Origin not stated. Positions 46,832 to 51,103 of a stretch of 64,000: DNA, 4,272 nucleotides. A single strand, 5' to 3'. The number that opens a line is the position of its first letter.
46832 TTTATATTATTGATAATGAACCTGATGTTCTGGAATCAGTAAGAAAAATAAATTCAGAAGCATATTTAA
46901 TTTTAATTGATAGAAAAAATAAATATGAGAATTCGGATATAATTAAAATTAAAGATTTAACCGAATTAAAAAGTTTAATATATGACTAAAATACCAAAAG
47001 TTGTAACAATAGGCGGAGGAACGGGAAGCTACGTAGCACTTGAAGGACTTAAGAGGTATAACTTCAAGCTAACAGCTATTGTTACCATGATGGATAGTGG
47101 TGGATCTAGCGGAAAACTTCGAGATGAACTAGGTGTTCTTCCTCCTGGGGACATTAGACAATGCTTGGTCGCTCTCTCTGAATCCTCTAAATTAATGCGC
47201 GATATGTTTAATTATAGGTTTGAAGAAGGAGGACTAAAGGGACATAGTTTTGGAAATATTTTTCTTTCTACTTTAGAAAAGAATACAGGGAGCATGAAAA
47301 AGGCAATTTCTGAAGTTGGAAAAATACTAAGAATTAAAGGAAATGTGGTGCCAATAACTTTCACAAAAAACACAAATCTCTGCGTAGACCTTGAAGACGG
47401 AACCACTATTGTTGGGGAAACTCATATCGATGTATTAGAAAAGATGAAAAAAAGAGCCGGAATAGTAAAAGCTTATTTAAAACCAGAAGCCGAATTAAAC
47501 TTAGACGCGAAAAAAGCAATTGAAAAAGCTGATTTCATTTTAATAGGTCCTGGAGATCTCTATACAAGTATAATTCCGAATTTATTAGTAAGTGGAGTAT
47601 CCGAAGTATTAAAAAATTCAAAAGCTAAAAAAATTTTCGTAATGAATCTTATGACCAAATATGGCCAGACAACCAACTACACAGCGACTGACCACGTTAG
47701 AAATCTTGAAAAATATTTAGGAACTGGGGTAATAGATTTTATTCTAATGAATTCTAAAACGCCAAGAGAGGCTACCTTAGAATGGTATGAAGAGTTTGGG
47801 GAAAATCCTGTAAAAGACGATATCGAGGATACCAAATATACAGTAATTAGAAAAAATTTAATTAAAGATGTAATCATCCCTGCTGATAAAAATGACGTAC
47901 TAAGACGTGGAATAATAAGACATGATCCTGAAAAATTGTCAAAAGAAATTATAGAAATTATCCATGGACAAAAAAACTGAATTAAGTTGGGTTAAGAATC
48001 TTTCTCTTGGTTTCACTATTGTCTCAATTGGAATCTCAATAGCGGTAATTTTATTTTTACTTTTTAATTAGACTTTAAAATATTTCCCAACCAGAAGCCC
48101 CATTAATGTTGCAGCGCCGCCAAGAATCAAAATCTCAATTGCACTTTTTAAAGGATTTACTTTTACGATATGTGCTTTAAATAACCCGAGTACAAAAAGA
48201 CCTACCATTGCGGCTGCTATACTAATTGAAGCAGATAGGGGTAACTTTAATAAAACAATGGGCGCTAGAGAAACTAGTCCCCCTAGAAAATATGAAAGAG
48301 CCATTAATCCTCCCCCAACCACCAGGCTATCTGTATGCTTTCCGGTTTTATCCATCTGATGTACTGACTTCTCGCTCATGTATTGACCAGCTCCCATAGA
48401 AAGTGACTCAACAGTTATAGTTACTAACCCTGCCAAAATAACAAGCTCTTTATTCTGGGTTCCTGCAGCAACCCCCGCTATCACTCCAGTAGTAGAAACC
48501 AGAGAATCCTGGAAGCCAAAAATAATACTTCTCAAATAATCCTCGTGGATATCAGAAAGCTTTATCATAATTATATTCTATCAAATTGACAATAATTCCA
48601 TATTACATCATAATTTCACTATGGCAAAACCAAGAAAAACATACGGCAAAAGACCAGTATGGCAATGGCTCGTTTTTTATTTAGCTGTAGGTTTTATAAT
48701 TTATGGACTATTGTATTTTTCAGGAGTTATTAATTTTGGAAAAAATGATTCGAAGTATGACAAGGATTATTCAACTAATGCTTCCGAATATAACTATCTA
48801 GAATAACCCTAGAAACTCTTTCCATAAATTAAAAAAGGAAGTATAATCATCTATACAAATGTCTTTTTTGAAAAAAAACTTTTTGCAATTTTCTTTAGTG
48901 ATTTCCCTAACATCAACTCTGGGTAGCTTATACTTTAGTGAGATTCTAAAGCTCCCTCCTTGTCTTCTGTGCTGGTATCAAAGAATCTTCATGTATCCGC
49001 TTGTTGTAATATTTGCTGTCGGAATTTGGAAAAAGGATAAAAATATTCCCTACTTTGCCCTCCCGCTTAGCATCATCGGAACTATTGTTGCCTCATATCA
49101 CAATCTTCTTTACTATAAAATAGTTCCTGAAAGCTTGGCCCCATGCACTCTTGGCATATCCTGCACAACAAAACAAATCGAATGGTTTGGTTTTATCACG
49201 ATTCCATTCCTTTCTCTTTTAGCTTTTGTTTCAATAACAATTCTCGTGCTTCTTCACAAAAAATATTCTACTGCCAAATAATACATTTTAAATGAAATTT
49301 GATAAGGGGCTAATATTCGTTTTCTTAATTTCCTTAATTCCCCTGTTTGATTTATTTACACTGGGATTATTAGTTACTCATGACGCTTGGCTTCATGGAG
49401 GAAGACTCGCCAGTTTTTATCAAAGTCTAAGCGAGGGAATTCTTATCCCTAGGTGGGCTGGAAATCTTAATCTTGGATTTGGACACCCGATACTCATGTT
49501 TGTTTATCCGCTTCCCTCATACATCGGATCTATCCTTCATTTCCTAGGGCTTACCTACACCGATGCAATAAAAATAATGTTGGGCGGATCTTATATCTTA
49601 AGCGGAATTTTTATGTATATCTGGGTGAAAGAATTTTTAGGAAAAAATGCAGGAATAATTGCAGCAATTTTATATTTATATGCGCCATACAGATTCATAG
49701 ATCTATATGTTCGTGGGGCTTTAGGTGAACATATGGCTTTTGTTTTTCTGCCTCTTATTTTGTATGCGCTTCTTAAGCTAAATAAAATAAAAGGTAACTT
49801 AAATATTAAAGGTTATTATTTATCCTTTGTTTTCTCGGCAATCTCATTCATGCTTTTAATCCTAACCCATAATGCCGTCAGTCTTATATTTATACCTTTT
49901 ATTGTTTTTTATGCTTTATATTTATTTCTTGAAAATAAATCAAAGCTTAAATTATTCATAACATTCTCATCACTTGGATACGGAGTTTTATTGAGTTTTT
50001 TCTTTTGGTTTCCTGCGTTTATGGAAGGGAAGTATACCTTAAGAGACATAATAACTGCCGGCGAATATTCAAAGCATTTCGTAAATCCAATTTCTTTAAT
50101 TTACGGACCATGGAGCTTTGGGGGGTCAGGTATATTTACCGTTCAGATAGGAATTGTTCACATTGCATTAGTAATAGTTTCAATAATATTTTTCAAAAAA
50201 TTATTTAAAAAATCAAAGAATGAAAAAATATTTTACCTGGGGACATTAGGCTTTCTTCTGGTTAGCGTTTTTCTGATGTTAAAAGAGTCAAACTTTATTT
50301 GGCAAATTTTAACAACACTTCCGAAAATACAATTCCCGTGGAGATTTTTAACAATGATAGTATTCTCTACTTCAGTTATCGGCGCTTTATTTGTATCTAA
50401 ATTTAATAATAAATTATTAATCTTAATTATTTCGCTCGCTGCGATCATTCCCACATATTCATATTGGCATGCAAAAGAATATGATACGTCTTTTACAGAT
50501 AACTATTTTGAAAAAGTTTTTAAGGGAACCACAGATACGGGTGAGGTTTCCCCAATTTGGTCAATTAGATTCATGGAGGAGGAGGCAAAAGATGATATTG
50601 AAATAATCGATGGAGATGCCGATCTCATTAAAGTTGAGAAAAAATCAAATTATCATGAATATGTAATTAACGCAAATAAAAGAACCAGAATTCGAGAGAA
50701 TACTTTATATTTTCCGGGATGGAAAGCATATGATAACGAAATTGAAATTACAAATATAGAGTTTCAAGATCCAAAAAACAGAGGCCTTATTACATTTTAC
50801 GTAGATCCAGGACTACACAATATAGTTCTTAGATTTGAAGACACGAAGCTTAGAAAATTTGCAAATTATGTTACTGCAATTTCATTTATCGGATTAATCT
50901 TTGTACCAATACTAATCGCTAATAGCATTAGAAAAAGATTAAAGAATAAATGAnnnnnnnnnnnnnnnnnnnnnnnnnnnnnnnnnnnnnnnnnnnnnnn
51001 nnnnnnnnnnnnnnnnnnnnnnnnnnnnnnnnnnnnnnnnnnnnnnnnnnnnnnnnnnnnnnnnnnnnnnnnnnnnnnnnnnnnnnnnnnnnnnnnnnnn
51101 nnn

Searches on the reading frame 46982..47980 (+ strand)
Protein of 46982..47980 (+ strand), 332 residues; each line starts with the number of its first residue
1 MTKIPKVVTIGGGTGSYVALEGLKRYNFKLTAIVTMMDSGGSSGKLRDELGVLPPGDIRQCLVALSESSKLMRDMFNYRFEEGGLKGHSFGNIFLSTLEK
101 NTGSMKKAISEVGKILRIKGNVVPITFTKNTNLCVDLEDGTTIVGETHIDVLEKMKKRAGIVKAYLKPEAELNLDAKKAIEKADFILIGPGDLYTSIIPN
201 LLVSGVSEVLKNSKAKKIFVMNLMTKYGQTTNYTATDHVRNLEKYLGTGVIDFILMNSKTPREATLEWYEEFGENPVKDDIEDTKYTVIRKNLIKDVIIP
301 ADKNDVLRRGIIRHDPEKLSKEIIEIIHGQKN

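Call 10: search_protein_families(library=pfam, proteins=[window:46982-47980:+], max_evalue=0.001)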
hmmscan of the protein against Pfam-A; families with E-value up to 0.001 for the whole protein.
window:46982-47980:+ (332 aa): 1 family
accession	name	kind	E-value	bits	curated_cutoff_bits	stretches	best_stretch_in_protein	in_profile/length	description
PF01933.23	CofD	-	1.1e-89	300.9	30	1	7-293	1-289/290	2-phospho-L-lactate transferase CofD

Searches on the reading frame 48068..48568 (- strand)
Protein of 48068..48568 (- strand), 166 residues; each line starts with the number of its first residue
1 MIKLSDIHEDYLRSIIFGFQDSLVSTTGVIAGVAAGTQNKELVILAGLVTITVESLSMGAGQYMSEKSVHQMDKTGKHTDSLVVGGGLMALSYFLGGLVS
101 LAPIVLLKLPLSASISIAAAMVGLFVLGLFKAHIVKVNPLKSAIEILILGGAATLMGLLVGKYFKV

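Call 108: search_protein_families(library=pfam, proteins=[window:48068-48568:-], max_evalue=0.001)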
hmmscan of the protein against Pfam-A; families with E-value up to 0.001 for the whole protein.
window:48068-48568:- (166 aa): 2 families
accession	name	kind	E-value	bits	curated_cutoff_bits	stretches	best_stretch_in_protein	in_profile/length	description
PF01988.24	VIT1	-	1.1e-25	91.2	28.1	2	12-73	1-63/214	VIT family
PF06570.16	DUF1129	-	0.00034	20.7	29.1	1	29-125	95-195/207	Protein of unknown function (DUF1129)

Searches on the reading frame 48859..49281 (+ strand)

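Call 108: search_protein_families(library=pfam, proteins=[window:48859-49281:+], max_evalue=0.001)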
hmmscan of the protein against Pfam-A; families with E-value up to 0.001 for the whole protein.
window:48859-49281:+ (140 aa): 1 family
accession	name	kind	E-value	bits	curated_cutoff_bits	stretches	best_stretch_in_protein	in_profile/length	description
PF02600.21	DsbB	-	1.6e-14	55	22.1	1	9-132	5-147/148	Disulfide bond formation protein DsbB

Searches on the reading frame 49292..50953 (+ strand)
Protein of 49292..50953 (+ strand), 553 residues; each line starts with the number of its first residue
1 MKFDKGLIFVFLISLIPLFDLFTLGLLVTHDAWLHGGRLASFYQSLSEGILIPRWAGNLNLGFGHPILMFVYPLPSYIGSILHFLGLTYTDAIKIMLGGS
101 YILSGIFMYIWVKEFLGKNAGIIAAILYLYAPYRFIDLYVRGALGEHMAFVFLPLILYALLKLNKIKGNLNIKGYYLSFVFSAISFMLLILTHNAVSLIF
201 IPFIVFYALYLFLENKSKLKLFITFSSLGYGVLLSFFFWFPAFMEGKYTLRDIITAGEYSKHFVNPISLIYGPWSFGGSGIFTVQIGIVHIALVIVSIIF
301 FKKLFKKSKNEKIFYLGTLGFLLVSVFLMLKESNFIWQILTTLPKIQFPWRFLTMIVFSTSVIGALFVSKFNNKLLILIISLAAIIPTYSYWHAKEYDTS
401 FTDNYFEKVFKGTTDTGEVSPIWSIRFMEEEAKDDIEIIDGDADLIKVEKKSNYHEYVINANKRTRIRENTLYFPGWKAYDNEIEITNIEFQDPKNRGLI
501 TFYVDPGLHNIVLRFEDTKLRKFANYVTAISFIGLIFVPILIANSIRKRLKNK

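Call 9: search_protein_families(library=pfam, proteins=[window:49292-50953:+], max_evalue=0.001)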
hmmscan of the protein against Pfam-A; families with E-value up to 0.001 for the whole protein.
window:49292-50953:+ (553 aa): 1 family
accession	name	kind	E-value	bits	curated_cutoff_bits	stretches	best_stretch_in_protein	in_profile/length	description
PF10131.15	PTPS_related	-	2.4e-11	43.3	26.4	1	72-409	4-324/621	6-pyruvoyl-tetrahydropterin synthase related domain; membrane protein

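Call 94: search_protein_families(library=ncbifam, proteins=[window:49292-50953:+], max_evalue=0.001)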
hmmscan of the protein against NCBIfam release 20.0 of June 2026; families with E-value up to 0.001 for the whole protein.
window:49292-50953:+ (553 aa): 0 families
